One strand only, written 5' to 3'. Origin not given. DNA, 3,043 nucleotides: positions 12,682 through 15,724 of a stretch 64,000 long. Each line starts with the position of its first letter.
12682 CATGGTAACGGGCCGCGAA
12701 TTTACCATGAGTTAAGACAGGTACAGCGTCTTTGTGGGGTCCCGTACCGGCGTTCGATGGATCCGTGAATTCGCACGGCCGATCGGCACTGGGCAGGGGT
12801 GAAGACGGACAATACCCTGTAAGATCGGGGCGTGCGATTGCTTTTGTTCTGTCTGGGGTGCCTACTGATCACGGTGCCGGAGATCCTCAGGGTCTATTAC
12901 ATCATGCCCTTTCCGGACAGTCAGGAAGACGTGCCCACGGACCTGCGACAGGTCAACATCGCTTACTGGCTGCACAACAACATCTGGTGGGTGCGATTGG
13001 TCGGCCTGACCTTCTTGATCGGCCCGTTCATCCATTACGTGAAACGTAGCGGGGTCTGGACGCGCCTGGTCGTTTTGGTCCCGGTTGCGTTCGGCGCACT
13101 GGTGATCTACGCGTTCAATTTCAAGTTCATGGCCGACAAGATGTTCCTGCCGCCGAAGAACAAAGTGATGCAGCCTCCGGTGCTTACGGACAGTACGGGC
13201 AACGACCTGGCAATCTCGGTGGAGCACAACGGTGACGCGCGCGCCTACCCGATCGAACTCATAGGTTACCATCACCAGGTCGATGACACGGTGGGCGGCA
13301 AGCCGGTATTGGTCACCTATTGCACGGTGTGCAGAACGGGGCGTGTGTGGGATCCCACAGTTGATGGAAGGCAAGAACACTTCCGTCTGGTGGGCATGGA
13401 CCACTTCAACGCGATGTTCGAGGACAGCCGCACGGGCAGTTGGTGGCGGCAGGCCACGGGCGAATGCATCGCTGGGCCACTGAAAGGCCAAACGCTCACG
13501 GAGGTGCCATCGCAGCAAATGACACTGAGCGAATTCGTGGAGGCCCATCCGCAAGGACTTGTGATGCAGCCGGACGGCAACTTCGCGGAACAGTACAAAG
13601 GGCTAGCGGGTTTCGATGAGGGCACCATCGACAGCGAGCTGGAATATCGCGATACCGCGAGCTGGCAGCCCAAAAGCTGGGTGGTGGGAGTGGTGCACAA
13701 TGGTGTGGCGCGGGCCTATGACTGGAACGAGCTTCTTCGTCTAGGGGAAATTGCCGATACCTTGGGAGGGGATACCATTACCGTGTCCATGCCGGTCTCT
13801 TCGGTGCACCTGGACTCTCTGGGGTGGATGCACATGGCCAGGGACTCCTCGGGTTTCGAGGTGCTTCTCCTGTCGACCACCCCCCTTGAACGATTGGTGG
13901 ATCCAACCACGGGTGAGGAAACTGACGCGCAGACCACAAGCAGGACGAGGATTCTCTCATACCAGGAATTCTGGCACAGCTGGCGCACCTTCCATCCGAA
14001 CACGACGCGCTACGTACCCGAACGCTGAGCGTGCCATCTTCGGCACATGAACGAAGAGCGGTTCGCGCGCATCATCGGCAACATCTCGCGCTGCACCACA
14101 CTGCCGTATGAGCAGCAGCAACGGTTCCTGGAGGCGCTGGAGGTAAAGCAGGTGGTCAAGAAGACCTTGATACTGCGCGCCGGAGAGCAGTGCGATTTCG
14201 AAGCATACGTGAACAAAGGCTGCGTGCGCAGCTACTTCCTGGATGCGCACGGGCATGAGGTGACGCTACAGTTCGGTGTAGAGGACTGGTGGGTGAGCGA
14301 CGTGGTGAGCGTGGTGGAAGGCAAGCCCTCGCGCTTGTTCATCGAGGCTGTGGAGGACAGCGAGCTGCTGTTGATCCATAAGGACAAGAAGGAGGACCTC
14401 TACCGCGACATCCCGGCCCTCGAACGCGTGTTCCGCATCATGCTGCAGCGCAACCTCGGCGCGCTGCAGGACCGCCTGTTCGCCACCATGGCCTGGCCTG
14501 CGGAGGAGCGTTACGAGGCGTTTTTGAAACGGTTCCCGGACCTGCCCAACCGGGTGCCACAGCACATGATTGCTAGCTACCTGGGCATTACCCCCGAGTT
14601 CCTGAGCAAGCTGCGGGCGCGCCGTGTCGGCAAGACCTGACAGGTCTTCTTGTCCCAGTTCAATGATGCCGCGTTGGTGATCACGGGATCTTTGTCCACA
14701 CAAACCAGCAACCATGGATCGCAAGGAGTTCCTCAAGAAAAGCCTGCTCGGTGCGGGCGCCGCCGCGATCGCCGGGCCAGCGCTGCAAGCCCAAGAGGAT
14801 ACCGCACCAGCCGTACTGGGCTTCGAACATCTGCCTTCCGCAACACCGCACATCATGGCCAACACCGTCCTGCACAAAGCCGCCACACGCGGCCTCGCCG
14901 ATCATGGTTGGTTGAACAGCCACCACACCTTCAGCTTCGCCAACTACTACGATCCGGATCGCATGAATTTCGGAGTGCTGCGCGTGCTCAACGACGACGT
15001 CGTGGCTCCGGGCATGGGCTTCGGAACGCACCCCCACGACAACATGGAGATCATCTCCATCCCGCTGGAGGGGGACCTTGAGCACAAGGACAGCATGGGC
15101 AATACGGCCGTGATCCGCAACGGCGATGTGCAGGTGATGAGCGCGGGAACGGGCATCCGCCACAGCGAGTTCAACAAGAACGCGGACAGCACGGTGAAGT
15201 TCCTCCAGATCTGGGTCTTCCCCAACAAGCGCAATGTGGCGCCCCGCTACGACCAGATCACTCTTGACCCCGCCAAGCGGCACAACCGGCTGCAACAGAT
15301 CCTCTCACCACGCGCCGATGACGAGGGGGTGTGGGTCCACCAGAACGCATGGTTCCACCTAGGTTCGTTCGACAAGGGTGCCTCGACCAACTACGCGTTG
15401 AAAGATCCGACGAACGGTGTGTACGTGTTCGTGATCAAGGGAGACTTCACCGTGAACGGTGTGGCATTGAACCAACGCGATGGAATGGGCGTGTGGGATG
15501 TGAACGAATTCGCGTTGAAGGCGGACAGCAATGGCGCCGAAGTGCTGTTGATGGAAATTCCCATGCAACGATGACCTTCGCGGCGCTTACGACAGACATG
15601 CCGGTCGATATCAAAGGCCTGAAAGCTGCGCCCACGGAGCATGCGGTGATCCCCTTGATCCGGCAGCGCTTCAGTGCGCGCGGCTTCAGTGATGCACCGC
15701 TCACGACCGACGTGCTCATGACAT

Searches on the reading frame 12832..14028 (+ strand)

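Call 55: search_protein_families(library=pfam, proteins=[window:12832-14028:+], max_evalue=0.001)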
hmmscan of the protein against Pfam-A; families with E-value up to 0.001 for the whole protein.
window:12832-14028:+ (398 aa): 1 family
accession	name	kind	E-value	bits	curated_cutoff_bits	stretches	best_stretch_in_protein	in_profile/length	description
PF11376.13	DUF3179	-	3.2e-48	165.1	27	1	123-391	24-292/292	Protein of unknown function (DUF3179)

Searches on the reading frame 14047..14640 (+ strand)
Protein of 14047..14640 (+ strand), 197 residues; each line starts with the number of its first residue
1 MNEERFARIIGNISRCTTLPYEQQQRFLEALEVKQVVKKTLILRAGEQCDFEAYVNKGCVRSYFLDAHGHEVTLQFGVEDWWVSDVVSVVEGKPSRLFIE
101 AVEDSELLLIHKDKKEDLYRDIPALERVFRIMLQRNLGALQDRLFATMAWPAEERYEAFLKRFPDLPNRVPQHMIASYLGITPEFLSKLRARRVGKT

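Call 55: search_protein_families(library=pfam, proteins=[window:14047-14640:+], max_evalue=0.001)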
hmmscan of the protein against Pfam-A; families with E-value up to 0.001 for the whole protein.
window:14047-14640:+ (197 aa): 1 family
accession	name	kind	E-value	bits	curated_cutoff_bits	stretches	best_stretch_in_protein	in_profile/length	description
PF00027.35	cNMP_binding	-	2.3e-07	31.1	27.5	1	34-119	2-86/89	Cyclic nucleotide-binding domain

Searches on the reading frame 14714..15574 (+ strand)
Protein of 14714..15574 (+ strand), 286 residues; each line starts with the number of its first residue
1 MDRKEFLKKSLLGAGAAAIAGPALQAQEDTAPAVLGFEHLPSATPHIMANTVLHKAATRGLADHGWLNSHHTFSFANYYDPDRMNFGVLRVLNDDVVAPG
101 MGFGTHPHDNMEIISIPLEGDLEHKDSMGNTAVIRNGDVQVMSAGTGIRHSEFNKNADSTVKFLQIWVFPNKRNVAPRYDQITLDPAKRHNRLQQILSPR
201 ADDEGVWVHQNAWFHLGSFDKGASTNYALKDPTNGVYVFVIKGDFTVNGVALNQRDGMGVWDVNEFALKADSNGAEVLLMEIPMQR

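Call 55: search_protein_families(library=pfam, proteins=[window:14714-15574:+], max_evalue=0.001)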
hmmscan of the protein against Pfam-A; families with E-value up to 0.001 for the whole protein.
window:14714-15574:+ (286 aa): 2 families
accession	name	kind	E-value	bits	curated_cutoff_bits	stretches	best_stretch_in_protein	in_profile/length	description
PF02678.22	Pirin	-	6.3e-34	116.7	26.1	1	59-168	6-108/108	Pirin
PF17954.7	Pirin_C_2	-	4.3e-25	88.2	22.9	1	196-282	2-86/86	Quercetinase C-terminal cupin domain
